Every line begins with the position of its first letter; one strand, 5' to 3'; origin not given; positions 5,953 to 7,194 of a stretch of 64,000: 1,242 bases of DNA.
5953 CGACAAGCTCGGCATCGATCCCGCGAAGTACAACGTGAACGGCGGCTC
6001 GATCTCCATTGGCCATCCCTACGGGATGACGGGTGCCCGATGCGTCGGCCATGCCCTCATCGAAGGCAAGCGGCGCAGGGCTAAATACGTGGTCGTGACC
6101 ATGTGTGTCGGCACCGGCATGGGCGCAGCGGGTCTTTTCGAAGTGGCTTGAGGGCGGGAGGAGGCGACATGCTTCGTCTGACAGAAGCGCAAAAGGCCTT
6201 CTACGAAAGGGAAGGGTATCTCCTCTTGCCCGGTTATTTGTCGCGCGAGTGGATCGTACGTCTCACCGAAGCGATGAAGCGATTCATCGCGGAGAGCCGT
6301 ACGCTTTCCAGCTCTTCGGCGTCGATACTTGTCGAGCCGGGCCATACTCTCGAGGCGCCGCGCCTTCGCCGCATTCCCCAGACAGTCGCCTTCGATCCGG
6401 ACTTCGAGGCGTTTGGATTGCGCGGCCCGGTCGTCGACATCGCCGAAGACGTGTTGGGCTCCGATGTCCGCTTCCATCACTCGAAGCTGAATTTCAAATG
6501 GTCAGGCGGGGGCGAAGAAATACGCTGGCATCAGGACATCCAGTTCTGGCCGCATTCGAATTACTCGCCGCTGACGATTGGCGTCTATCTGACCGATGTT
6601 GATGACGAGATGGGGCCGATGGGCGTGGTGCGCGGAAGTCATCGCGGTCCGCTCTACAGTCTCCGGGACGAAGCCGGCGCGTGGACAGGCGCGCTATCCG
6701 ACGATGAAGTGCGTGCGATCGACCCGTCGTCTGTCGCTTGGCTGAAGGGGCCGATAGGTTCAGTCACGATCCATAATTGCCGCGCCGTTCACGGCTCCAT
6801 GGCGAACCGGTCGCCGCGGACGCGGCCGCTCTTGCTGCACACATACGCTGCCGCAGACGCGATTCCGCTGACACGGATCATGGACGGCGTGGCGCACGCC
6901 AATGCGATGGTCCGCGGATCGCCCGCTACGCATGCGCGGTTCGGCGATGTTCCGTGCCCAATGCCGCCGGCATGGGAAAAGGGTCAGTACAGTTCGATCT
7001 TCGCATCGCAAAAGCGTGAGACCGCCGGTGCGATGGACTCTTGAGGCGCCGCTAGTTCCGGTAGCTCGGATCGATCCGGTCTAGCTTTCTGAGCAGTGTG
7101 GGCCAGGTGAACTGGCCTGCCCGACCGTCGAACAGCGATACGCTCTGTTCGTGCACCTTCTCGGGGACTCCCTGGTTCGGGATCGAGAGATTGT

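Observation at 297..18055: Peroxisome-like alpha/beta-oxidation toolkit with a TonB-dependent receptor: candidate pathway for a methyl-branched or isoprenoid lipid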

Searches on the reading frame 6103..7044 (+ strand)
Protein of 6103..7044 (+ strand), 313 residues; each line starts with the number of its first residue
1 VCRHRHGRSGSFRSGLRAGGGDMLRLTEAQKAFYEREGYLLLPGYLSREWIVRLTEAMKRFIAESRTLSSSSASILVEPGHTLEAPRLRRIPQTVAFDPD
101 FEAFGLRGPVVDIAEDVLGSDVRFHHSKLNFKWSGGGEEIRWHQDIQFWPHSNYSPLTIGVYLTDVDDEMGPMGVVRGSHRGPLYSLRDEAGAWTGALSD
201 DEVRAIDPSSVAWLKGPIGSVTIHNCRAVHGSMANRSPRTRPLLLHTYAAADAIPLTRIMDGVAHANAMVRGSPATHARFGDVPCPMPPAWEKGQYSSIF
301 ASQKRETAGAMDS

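Call 3: search_protein_families(library=pfam, proteins=[window:6103-7044:+], max_evalue=0.01)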
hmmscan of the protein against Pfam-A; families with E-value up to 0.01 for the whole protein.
window:6103-7044:+ (313 aa): 1 family
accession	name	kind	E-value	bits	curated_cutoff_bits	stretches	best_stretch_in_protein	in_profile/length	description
PF05721.19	PhyH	-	1.8e-25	90.9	22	1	34-241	1-211/213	Phytanoyl-CoA dioxygenase (PhyH)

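Call 6: search_protein_families(library=ncbifam, proteins=[window:6103-7044:+], max_evalue=0.001)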
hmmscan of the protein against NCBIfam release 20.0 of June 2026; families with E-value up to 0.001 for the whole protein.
window:6103-7044:+ (313 aa): 2 families
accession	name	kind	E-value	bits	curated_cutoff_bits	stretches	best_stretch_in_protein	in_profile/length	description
TIGR02408.1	ectoine_ThpD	equivalog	7.7e-18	64.8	336.5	1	28-248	19-247/277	ectoine hydroxylase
NF052437.1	MPhHdxlPhnYGIM8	equivalog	7.2e-08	32.2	500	1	25-250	4-215/260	methylphosphonate hydroxylase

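Call 10: find_encoding_contigs(protein=window:6103-7044:+, flank=10000, max_places=4)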
Protein window:6103-7044:+ (313 aa): no gene with exactly this product is on record in the collection.

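Call 11: search_solved_structures(query=window:6103-7044:+, max_evalue=0.001)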
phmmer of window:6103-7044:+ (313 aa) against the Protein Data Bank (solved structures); distinct sequences matched with E-value up to 0.001: 13.
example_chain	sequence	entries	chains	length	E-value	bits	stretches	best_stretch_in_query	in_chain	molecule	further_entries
5nch_A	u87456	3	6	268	9.9e-17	64.4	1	22-250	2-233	Leucine hydroxylase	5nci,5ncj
4mhr_A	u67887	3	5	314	6.9e-16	61.6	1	28-248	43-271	Ectoine hydroxylase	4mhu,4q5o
7e01_A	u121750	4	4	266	1.9e-13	53.6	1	106-252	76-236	Phytanoyl-CoA dioxygenase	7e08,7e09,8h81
3emr_A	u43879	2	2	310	1.9e-13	53.6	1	25-249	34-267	EctD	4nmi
7dzz_A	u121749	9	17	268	1.9e-13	53.5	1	106-252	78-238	Phytanoyl-CoA dioxygenase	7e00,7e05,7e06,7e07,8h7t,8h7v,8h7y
7dt0_A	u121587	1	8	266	3.3e-12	49.5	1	106-252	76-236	Phytanoyl-CoA dioxygenase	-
9c9n_A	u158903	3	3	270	1.1e-07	34.6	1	25-250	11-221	Fe/2-OG dependent dioxygenase MysH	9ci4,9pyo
9pze_A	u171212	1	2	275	1.3e-07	34.5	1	25-250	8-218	Fe/2-OG dependent dioxygenase MysH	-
6s0u_A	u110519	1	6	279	1.8e-06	30.7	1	33-280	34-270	Kanamycin B dioxygenase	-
6s0r_A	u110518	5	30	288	2e-06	30.5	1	33-280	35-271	Kanamycin B dioxygenase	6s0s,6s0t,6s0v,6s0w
7cl2_A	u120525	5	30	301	2.3e-06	30.3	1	33-280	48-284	Kanamycin B dioxygenase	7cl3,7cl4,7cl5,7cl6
5epa_A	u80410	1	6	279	6e-06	28.9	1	22-274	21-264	SnoK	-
5ep9_A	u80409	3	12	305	2.1e-05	27.2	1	28-281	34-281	SnoN,Epimerase SnoN | SnoN,SnoN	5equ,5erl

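Call 13: find_homologous_proteins(query=window:6103-7044:+, max_evalue=1e-10)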
Query window:6103-7044:+ (313 aa): 3776 proteins with E <= 1e-10 among 7002 candidates; the best 120 are listed.
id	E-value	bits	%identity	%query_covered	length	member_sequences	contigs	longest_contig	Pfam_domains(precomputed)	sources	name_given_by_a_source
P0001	1.8e-196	670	100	93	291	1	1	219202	PF05721.20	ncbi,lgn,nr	ncbi:MAG: phytanoyl-CoA dioxygenase family protein [Alphaproteobacteria bacterium]|nr:phytanoyl-CoA 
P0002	1.8e-153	529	77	93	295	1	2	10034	PF05721.20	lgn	-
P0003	4.9e-153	527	79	92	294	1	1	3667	PF05721.20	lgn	-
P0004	2.1e-150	518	78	91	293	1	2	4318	PF05721.20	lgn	-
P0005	1.3e-146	506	75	93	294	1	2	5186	PF05721.20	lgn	-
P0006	3.3e-146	505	77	91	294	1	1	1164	PF05721.20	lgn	-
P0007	2.5e-143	495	75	90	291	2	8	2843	PF05721.20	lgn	-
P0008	4.2e-142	491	74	91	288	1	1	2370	PF05721.20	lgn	-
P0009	3.9e-136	472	72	90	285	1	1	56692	PF05721.20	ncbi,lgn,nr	ncbi:MAG: phytanoyl-CoA dioxygenase family protein [Alphaproteobacteria bacterium]|nr:phytanoyl-CoA 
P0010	8.8e-132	457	69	92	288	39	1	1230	PF05721.20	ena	-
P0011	1.7e-131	456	67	91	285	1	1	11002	PF05721.20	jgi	jgi:ectoine hydroxylase-related dioxygenase (phytanoyl-CoA dioxygenase family)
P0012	2.0e-131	456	69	90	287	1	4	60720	PF05721.20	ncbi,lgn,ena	-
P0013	3.0e-130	452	68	90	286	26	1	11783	PF05721.20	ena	-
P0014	3.4e-130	452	69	90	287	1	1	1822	PF05721.20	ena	-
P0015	3.4e-130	452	71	90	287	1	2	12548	PF05721.20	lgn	-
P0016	2.8e-128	446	69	91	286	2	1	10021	PF05721.20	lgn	-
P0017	4.2e-128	445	69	89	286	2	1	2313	PF05721.20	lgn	-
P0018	1.4e-127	443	68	91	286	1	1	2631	PF05721.20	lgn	-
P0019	2.0e-127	443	69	89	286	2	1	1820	PF05721.20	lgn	-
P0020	3.3e-127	442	68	91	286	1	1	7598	PF05721.20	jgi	jgi:ectoine hydroxylase-related dioxygenase (phytanoyl-CoA dioxygenase family)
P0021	1.5e-126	440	67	90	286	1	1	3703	PF05721.20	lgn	-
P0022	1.7e-126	440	67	91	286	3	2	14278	PF05721.20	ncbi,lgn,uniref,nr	ncbi:MAG: phytanoyl-CoA dioxygenase family protein [Phenylobacterium sp.]|uniref:phytanoyl-CoA dioxy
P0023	1.9e-126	440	68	91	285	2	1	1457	PF05721.20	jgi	-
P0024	3.7e-126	439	68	91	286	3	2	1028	PF05721.20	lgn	-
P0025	7.3e-126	438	68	90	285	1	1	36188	PF05721.20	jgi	jgi:ectoine hydroxylase-related dioxygenase (phytanoyl-CoA dioxygenase family)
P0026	1.1e-125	437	69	91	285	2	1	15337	PF05721.20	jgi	jgi:hypothetical protein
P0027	1.3e-125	437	69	90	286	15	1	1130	PF05721.20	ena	-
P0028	2.9e-125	436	68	89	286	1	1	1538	PF05721.20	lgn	-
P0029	5.9e-125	435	65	90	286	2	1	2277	PF05721.20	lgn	-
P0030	7.3e-125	435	67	91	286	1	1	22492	PF05721.20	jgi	jgi:ectoine hydroxylase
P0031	7.7e-124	431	66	91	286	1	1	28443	PF05721.20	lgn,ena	-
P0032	8.5e-124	431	66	91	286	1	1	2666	PF05721.20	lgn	-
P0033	1.4e-123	430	67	91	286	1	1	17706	PF05721.20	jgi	jgi:ectoine hydroxylase-related dioxygenase (phytanoyl-CoA dioxygenase family)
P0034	1.4e-123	430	68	89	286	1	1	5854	PF05721.20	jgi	jgi:ectoine hydroxylase-related dioxygenase (phytanoyl-CoA dioxygenase family)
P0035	1.5e-123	430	66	91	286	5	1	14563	PF05721.20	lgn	-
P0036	4.0e-123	429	65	91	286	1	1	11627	PF05721.20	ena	-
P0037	1.1e-122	427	65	91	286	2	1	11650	PF05721.20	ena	-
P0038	1.3e-122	427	65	90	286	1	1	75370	PF05721.20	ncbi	ncbi:MAG: phytanoyl-CoA dioxygenase family protein [Caulobacterales bacterium]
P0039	1.5e-122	427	66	91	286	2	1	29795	PF05721.20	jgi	jgi:ectoine hydroxylase-related dioxygenase (phytanoyl-CoA dioxygenase family)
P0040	2.5e-122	426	63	90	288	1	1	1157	PF05721.20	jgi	jgi:ectoine hydroxylase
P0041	3.5e-122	426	64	90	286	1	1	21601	PF05721.20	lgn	-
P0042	1.5e-121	424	66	91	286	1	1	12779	PF05721.20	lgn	-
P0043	1.5e-121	424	65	91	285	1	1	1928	PF05721.20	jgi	jgi:ectoine hydroxylase-related dioxygenase (phytanoyl-CoA dioxygenase family)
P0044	2.1e-121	423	64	91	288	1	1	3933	PF05721.20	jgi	jgi:ectoine hydroxylase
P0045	2.4e-121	423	64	90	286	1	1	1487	PF05721.20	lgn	-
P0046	2.5e-121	423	65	91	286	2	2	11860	PF05721.20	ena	-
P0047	4.3e-121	422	67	90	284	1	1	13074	PF05721.20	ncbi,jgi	jgi:ectoine hydroxylase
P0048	4.8e-121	422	64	91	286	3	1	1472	PF05721.20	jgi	jgi:ectoine hydroxylase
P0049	8.8e-121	421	65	91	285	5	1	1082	PF05721.20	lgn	-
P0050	1.9e-120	420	63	91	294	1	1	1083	PF05721.20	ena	-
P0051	2.5e-120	420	64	90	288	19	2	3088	PF05721.20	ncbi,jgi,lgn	jgi:ectoine hydroxylase-related dioxygenase (phytanoyl-CoA dioxygenase family)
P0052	4.2e-120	419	64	91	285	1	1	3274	PF05721.20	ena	-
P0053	2.7e-119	416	66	91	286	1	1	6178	PF05721.20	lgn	-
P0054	1.2e-118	414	64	90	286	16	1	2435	PF05721.20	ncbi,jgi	jgi:ectoine hydroxylase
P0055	2.4e-118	413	63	90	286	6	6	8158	PF05721.20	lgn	-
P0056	8.2e-118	411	63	90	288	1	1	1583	PF05721.20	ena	-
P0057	1.2e-117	411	63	91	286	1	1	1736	PF05721.20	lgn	-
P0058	1.4e-117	411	60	91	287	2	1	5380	PF05721.20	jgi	jgi:ectoine hydroxylase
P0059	2.5e-117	410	63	90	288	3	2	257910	PF05721.20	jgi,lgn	-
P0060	2.5e-117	410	63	91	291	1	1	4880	PF05721.20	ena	-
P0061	5.3e-117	409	60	91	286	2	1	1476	PF05721.20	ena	-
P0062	6.3e-117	408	63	90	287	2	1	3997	PF05721.20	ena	-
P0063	6.9e-117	408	63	90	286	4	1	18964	PF05721.20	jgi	jgi:ectoine hydroxylase-related dioxygenase (phytanoyl-CoA dioxygenase family)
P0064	1.0e-116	408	61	91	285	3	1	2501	PF05721.20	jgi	-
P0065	1.4e-116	407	63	91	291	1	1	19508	PF05721.20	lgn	-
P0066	2.3e-116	407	62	91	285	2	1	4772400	PF05721.20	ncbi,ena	-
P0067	2.4e-116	407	63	91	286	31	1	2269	PF05721.20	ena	-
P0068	4.3e-116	406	63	90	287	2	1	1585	PF05721.20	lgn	-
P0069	8.3e-116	405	61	91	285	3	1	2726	PF05721.20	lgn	-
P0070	8.5e-116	405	62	90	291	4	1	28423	PF05721.20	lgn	-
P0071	1.1e-115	404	59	93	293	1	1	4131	PF05721.20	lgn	-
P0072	1.3e-115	404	60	91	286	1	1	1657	PF05721.20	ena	-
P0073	1.4e-115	404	63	90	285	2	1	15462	PF05721.20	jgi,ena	jgi:hypothetical protein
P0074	1.6e-115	404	61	91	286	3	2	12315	PF05721.20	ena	-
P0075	2.6e-115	403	62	90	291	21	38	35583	PF05721.20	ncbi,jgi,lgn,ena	jgi:ectoine hydroxylase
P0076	3.3e-115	403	60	91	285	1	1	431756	PF05721.20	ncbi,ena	-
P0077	7.2e-115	402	63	90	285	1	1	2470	PF05721.20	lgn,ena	-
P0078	4.9e-114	399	62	91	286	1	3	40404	PF05721.20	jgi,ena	jgi:ectoine hydroxylase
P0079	6.0e-114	399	61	91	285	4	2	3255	PF05721.20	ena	-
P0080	7.7e-114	398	62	91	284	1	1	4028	PF05721.20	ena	-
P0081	8.7e-114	398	62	91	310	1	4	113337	PF05721.20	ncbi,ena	-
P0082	2.0e-113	397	61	91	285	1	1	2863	PF05721.20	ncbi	-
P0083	7.4e-112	392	61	91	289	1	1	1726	PF05721.20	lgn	-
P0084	7.9e-112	392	61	91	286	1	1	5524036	PF05721.20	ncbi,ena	-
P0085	1.7e-111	391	60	91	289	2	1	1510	PF05721.20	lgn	-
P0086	1.8e-111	390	60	91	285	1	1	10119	PF05721.20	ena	-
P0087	3.0e-111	390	74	70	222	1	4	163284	PF05721.20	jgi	jgi:ectoine hydroxylase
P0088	1.2e-110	388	60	90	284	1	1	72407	PF05721.20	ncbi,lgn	-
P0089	6.3e-110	385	60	90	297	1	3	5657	PF05721.20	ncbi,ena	-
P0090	1.3e-109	384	58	91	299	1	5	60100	PF05721.20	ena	-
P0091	6.1e-109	382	67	79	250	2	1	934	PF05721.20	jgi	-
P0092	1.1e-108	381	59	91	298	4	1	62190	PF05721.20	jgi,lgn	jgi:hypothetical protein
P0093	6.1e-108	379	60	90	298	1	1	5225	PF05721.20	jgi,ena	-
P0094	7.5e-108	379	56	92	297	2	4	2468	PF05721.20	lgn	-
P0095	8.7e-108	378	59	90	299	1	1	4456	PF05721.20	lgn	-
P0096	2.1e-107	377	58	91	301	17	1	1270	PF05721.20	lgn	-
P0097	3.5e-107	376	56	91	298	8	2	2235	PF05721.20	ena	-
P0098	1.3e-106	375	56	90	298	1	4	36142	PF05721.20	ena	-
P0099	1.9e-106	374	57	91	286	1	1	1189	PF05721.20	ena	-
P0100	2.2e-106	374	58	91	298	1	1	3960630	PF05721.20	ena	-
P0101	2.3e-106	374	58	92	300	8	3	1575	PF05721.20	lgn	-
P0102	2.9e-106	373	56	91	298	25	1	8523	PF05721.20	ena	-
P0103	3.7e-106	373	59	91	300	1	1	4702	PF05721.20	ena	-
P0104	4.3e-106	373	56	91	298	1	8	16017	PF05721.20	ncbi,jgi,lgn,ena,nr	ncbi:MAG: phytanoyl-CoA dioxygenase family protein [Alphaproteobacteria bacterium]|jgi:ectoine hydro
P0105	9.2e-106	372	56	92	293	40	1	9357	PF05721.20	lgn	-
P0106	1.3e-105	371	58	91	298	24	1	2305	PF05721.20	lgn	-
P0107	1.5e-105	371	56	89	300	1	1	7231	PF05721.20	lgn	-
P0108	2.3e-105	370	59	91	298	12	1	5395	PF05721.20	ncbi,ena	-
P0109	2.8e-105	370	56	90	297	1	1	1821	PF05721.20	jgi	-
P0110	7.6e-105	369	56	91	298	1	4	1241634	PF05721.20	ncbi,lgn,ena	-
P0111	1.2e-104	368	58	91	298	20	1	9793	PF05721.20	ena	-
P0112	1.3e-104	368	57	90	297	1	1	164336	PF05721.20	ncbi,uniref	ncbi:phytanoyl-CoA dioxygenase family protein [Minwuia sp.]|uniref:phytanoyl-CoA dioxygenase family 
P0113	1.5e-104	368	57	91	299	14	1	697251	PF05721.20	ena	-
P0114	1.6e-104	368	55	91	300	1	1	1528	PF05721.20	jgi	jgi:ectoine hydroxylase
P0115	1.7e-104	368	57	91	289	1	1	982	PF05721.20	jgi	jgi:hypothetical protein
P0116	1.8e-104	368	57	92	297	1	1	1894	PF05721.20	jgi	-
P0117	2.8e-104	367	57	91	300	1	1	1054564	PF05721.20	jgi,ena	-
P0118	3.3e-104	367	55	90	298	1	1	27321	PF05721.20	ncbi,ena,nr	ncbi:MAG: phytanoyl-CoA dioxygenase family protein [Proteobacteria bacterium]|nr:phytanoyl-CoA dioxy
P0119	4.3e-104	366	56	92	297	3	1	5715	PF05721.20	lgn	-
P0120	5.9e-104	366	56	91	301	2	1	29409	PF05721.20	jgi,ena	-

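Call 14: find_encoding_contigs(protein=P0001, flank=10000, max_places=2)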
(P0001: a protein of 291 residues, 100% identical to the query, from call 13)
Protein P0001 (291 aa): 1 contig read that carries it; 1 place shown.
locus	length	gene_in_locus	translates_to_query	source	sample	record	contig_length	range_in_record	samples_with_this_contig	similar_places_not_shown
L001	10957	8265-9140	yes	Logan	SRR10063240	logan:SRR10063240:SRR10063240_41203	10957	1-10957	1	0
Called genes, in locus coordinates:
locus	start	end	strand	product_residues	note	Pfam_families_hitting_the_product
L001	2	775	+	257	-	?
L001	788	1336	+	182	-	PF12973:Cupin_7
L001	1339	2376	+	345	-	PF08240:ADH_N, PF16912:Glu_dehyd_C (weak), PF00107:ADH_zinc_N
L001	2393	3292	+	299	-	PF00561:Abhydrolase_1, PF12697:Abhydrolase_6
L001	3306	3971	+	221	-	PF01965:DJ-1_PfpI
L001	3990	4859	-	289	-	PF13452:FAS1_DH_region, PF01575:MaoC_dehydratas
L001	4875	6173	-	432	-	PF07690:MFS_1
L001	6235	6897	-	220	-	PF00440:TetR_N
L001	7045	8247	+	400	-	PF00108:Thiolase_N, PF02803:Thiolase_C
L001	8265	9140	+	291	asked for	PF05721:PhyH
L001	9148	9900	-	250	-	PF00596:Aldolase_II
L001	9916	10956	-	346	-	?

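Call 15: find_encoding_contigs(protein=P0066, flank=10000, max_places=2)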
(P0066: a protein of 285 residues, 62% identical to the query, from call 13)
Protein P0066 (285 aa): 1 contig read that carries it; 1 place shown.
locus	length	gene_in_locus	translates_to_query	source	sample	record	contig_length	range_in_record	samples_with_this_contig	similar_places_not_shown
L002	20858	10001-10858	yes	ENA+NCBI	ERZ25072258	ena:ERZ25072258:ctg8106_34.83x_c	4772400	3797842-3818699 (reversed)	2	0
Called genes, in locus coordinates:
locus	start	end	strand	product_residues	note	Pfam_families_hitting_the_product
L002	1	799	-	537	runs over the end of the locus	PF00501:AMP-binding, PF13193:AMP-binding_C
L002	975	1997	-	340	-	PF08240:ADH_N, PF16912:Glu_dehyd_C, PF00107:ADH_zinc_N, PF13602:ADH_zinc_N_2 (weak)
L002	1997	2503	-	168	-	PF12973:Cupin_7, PF07883:Cupin_2 (weak)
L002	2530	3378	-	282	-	PF10118:Metal_hydrol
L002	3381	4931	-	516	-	PF00501:AMP-binding, PF13193:AMP-binding_C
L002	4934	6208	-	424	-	PF00083:Sugar_tr, PF07690:MFS_1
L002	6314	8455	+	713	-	PF07715:Plug, PF00593:TonB_dep_Rec_b-barrel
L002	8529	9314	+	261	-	PF13452:FAS1_DH_region, PF22622:MFE-2_hydrat-2_N (weak), PF01575:MaoC_dehydratas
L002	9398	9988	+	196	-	PF00440:TetR_N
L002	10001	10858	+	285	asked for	PF05721:PhyH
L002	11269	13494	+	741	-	PF20254:DMFA2_C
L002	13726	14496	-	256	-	PF00106:adh_short, PF08659:KR, PF13561:adh_short_C2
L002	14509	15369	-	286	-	PF00296:Bac_luciferase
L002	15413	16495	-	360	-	PF00355:Rieske, PF19298:KshA_C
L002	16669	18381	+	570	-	PF00890:FAD_binding_2, PF01266:DAO (faint), PF12831:FAD_oxidored (weak)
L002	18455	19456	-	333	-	PF00355:Rieske, PF19298:KshA_C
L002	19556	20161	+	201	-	PF00440:TetR_N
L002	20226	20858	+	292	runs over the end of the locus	PF00296:Bac_luciferase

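Call 16: find_encoding_contigs(protein=P0084, flank=10000, max_places=2)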
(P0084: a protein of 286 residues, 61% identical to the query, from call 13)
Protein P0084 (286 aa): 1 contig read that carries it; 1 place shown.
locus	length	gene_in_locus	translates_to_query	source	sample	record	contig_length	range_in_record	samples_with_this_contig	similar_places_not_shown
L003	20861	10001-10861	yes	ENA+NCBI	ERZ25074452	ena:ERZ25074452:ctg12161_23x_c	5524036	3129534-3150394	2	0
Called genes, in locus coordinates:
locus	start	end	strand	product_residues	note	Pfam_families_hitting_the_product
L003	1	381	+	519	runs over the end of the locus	PF00732:GMC_oxred_N, PF00890:FAD_binding_2 (faint), PF05834:Lycopene_cycl (weak), PF05199:GMC_oxred_C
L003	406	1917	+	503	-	PF07969:Amidohydro_3, PF01979:Amidohydro_1, PF07969:Amidohydro_3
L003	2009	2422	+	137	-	PF02077:SURF4, PF07681:DoxX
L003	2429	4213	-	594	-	PF00005:ABC_tran, PF02463:SMC_N (faint), PF03193:RsgA_GTPase (faint), PF05729:NACHT (faint), PF13304:AAA_21 (faint), PF00005:ABC_tran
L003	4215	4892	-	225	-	PF05988:DUF899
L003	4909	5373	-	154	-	PF22741:PTP-NADK (faint), PF22785:Tc-R-P (faint)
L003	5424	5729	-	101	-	-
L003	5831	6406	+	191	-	-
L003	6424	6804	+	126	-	PF00903:Glyoxalase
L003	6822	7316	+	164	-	PF06414:Zeta_toxin (weak), PF13671:AAA_33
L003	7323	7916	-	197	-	PF02798:GST_N, PF13417:GST_N_3, PF13409:GST_N_2, PF00043:GST_C (weak), PF13410:GST_C_2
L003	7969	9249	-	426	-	PF00144:Beta-lactamase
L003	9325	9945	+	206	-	PF02798:GST_N, PF13417:GST_N_3, PF13409:GST_N_2, PF00043:GST_C, PF14497:GST_C_3 (weak), PF13410:GST_C_2 (weak)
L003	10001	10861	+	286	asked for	PF05721:PhyH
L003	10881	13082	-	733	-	PF01011:PQQ, PF13570:Beta-prop_ACSF4 (faint), PF13360:PQQ_2, PF01011:PQQ, PF13360:PQQ_2 (weak), PF13442:Cytochrome_CBB3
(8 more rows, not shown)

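Call 27: find_related_loci(query=A1, collection=genome_contigs, flank=10000)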
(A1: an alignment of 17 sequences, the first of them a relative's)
Query A1 (291 aa) in genome_contigs; peptide patterns used: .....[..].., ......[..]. (x = any residue, [..] = any of these).
599 stretches matched a pattern (row limit reached: there are more); 588 encode a relative of the query (tblastn E <= 1e-3); the best 80 are kept; 80 distinct loci.
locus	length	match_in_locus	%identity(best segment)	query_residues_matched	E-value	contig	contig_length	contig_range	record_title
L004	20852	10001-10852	68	1-284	2e-129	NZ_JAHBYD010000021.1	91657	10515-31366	MAG: Phenylobacterium sp. isolate ACE_PRO15 PRO15_21, whole genome shotgun sequence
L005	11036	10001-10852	67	1-284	1e-128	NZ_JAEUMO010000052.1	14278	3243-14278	MAG: Phenylobacterium sp. isolate new MAG-149 k141_3535784, whole genome shotgun sequence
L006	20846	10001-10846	65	1-282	1e-124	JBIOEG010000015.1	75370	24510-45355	MAG: Caulobacterales bacterium isolate GcC5-38 k141_726075_length_75370_cov_89.1279, whole genome shotgun sequence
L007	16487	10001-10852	65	1-284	1e-124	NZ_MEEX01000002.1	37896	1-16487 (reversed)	MAG: Phenylobacterium sp. SCN 70-31 ABS78_C0002, whole genome shotgun sequence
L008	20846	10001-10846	65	3-284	5e-124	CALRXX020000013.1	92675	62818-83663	MAG: bacterium isolate JJ-LAS318NC5-148-4-m2-bin80 genome assembly, contig: JJ-LAS318NC5-148-C70, whole genome shotgun s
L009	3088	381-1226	64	3-284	3e-127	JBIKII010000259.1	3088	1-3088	MAG: Caulobacter sp. isolate ME2014-05-30_3300043465_group5_bin127 Rohwer_bin1851_scaffold_52336_c1, whole genome shotgu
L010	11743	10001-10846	64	3-284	4e-122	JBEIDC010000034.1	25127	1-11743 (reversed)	MAG: Caulobacter sp. isolate Sample-101-S75-bin-176 Sample_101_S75-bin_176-k141_2137550, whole genome shotgun sequence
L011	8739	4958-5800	64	4-284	1e-121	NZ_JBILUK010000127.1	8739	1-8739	MAG: Phenylobacterium sp. isolate ME2018-08-06_3300044608_group8_bin182 Rohwer_bin1866_scaffold_12836_c1, whole genome s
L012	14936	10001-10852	62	1-284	6e-117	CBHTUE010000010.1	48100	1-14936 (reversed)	MAG TPA_asm: uncultured Phenylobacterium sp. isolate ERR14722429_binner123_Refined_5 genome assembly, contig: ERZ2733682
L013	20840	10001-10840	61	4-284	1e-113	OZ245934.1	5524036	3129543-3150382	MAG: Pseudomonadales bacterium isolate f039b650-14e4-42ae-aa71-d0a7a8ef2667 genome assembly, chromosome: 1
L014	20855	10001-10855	56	4-288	7e-111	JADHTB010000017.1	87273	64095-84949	MAG: Alphaproteobacteria bacterium isolate BS150m-G9 BS-150m-C167, whole genome shotgun sequence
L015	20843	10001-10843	58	4-284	8e-108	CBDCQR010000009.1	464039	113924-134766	MAG: Alphaproteobacteria bacterium isolate 0c7eebbd-8401-49bd-bf8d-b91b5e99145f genome assembly, contig: contig_9, whole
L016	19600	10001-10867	56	4-291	3e-107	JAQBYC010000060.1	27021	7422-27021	MAG: Proteobacteria bacterium isolate casp150-mb.302 NODE_4740_length_27021_cov_0.148169, whole genome shotgun sequence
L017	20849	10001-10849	56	4-286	5e-107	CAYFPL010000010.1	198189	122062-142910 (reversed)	MAG TPA_asm: uncultured Rhodospirillaceae bacterium isolate ERP019367_co1_99 genome assembly, contig: NODE_87_length_198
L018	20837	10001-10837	58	4-282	1e-106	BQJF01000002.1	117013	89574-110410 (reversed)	MAG: Minwuia thermotolerans DHS20C03 DNA, sequence002, whole genome shotgun sequence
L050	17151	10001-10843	51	4-284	3e-93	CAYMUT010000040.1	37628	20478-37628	MAG TPA_asm: uncultured Pseudomonadales bacterium isolate binchicken_co141_228 genome assembly, contig: NODE_4846_length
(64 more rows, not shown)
